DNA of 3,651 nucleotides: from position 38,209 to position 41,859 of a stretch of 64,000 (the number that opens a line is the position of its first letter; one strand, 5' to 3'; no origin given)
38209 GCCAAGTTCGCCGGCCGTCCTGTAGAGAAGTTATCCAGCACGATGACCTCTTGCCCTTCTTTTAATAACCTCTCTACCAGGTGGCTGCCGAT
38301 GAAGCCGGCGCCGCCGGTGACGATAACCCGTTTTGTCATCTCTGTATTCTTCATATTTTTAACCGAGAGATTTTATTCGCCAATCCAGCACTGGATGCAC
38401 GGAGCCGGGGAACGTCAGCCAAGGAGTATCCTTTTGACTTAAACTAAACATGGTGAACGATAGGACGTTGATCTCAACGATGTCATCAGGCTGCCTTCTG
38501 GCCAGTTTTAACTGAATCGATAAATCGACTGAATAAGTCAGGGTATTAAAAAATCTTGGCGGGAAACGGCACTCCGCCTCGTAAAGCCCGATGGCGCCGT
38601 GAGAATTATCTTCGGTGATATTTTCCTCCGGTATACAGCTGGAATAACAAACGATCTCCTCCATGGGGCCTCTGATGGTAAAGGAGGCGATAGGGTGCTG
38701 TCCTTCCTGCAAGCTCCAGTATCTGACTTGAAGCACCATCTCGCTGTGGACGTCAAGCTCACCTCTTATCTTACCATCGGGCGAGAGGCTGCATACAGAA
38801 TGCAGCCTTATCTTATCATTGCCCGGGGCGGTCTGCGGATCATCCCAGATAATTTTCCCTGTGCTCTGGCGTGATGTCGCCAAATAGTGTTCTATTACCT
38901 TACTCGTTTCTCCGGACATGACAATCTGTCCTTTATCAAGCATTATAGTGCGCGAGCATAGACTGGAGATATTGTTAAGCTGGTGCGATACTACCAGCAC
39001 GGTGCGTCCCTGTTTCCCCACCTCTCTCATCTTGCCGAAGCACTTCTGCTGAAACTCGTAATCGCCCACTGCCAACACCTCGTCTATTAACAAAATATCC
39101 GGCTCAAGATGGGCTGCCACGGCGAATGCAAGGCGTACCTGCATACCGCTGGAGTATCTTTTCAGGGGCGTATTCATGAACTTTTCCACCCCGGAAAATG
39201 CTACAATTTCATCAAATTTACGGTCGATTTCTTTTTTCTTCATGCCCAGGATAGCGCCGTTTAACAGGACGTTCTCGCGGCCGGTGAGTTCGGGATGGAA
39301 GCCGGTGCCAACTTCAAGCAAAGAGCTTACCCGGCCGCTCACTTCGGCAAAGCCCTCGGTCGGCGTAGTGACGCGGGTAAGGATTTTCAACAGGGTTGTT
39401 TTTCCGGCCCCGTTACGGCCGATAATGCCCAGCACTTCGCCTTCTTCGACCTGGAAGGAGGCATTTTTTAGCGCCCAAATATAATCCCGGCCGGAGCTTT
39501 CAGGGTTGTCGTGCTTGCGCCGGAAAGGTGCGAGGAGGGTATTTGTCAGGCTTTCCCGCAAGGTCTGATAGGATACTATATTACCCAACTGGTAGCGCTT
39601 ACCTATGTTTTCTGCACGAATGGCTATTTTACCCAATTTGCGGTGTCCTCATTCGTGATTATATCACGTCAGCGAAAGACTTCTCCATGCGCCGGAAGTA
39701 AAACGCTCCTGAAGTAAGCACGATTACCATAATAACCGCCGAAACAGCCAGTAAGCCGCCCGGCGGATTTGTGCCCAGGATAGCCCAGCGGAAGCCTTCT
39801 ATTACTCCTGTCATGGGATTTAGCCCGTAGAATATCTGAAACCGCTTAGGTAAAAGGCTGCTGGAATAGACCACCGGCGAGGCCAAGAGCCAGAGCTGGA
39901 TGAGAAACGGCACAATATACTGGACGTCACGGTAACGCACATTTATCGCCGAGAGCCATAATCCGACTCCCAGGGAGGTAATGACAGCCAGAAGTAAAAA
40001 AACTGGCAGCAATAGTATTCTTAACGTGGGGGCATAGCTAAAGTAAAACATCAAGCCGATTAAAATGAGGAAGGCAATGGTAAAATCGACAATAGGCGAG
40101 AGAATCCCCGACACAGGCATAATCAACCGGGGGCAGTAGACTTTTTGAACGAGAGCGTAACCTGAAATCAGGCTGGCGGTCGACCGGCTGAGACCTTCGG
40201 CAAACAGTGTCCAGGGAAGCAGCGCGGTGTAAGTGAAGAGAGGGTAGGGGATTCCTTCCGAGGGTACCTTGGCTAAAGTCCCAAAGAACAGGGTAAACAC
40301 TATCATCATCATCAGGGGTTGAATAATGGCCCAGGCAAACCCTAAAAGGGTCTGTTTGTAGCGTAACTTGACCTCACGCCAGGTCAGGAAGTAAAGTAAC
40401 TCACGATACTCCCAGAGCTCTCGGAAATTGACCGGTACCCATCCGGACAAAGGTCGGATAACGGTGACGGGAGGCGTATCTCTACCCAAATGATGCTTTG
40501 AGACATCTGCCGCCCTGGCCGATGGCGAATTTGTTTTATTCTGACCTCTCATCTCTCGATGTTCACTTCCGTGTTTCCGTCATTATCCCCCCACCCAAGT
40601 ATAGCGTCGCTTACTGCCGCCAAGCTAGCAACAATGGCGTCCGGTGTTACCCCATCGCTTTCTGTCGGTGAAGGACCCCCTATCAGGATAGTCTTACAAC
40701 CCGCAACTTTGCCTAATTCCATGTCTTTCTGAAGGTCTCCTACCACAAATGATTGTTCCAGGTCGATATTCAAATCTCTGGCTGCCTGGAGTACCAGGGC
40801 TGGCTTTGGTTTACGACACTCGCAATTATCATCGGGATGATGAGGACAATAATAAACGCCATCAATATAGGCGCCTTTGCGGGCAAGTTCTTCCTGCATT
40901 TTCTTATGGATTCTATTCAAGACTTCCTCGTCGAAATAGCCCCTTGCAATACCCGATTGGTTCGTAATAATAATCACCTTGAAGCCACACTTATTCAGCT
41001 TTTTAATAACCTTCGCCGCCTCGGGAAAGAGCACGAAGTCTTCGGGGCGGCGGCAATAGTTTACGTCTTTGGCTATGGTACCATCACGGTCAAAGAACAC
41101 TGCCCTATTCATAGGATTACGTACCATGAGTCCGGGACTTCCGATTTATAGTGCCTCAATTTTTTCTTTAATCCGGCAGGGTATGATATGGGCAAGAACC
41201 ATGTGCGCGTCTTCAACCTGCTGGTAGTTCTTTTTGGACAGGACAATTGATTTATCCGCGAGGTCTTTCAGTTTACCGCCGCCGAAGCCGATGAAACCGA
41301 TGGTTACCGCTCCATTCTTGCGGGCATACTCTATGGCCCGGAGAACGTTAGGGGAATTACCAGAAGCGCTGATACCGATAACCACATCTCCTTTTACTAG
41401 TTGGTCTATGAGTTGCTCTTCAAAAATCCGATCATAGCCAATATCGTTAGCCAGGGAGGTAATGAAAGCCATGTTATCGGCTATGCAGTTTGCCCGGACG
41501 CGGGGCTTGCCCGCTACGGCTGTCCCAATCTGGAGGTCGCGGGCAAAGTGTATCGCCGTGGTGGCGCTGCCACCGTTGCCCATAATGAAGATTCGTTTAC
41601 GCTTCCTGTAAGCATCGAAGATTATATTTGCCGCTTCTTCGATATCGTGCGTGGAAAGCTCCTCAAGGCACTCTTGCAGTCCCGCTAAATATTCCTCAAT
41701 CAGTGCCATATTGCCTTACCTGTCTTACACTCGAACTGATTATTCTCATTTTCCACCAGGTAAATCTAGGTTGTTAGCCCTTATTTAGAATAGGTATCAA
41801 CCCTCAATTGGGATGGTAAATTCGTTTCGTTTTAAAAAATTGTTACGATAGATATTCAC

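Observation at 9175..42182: Two complementary halves of a tRNA-Arg(CCT) gene lie 33 kb apart, break at the same 3 nt of the anticodon loop, and bracket an intact copy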

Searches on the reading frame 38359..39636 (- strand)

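Call 47: search_protein_families(library=pfam, proteins=[window:38359-39636:-], max_evalue=0.01)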
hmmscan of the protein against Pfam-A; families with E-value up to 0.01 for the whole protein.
window:38359-39636:- (425 aa): 6 families
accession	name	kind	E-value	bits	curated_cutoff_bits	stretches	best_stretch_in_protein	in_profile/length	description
PF00005.33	ABC_tran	-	3.4e-23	83.2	25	1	56-187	1-135/137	ABC transporter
PF13304.12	AAA_21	-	1.3e-06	29.1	27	1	70-89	3-22/304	AAA domain, putative AbiEii toxin, Type IV TA system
PF13476.12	AAA_23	-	0.00082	20.5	27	1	68-92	21-45/201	AAA domain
PF14524.12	Wzt_C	-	0.00087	19.7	30.4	1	270-397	4-130/143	Wzt C-terminal domain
PF13555.12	AAA_29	-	0.0055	16.9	27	0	60-94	16-50/61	P-loop containing region of AAA domain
PF13175.12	AAA_15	-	0.0082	16.2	32.1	0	68-93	25-50/374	AAA ATPase domain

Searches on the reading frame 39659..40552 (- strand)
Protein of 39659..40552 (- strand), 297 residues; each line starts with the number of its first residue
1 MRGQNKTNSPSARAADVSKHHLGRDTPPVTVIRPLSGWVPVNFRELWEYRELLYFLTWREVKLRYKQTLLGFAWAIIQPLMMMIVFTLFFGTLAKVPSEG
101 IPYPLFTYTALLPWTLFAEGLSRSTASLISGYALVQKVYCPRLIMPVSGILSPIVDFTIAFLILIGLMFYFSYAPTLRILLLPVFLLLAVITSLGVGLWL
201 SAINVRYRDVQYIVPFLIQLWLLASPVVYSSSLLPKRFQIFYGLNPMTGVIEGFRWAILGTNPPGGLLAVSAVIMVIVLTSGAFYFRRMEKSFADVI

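Call 47: search_protein_families(library=pfam, proteins=[window:39659-40552:-], max_evalue=0.01)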
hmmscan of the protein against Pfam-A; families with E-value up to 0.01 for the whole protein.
window:39659-40552:- (297 aa): 1 family
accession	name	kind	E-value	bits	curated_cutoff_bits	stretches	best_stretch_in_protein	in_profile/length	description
PF01061.29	ABC2_membrane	-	7.1e-20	71.9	26.9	1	52-258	2-210/211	ABC-2 type transporter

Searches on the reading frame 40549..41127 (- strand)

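Call 47: search_protein_families(library=pfam, proteins=[window:40549-41127:-], max_evalue=0.01)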
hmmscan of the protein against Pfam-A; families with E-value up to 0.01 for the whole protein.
window:40549-41127:- (192 aa): 6 families
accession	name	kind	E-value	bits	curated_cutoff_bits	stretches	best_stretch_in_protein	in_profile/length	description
PF00702.32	Hydrolase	-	5e-12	47.1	26.4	1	31-143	97-191/191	haloacid dehalogenase-like hydrolase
PF13242.12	Hydrolase_like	-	2.7e-11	43.6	22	1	104-170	2-73/75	HAD-hyrolase-like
PF13419.12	HAD_2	-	3.5e-11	44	23.8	1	100-148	129-177/178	Haloacid dehalogenase-like hydrolase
PF08645.17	PNK3P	-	5.7e-10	39.6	22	1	10-131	3-125/161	Polynucleotide kinase 3 phosphatase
PF13344.12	Hydrolase_6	-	2.7e-05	24.6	27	1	10-64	1-46/101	Haloacid dehalogenase-like hydrolase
PF12710.13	HAD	-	6.4e-05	23.9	27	1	29-138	84-187/189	haloacid dehalogenase-like hydrolase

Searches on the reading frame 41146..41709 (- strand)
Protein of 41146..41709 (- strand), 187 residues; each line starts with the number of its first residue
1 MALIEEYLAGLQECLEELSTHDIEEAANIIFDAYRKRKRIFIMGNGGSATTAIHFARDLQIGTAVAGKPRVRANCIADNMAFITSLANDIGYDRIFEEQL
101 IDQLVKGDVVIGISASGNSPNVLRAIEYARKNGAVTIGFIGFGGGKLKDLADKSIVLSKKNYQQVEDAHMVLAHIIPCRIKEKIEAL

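Call 47: search_protein_families(library=pfam, proteins=[window:41146-41709:-], max_evalue=0.01)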
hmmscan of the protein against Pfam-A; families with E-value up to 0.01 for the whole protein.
window:41146-41709:- (187 aa): 2 families
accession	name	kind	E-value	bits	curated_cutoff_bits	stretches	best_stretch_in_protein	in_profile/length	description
PF13580.11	SIS_2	-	2.8e-21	76.4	27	1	7-140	2-137/138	SIS domain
PF01380.27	SIS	-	3e-09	37.2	25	1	83-155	30-102/131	SIS domain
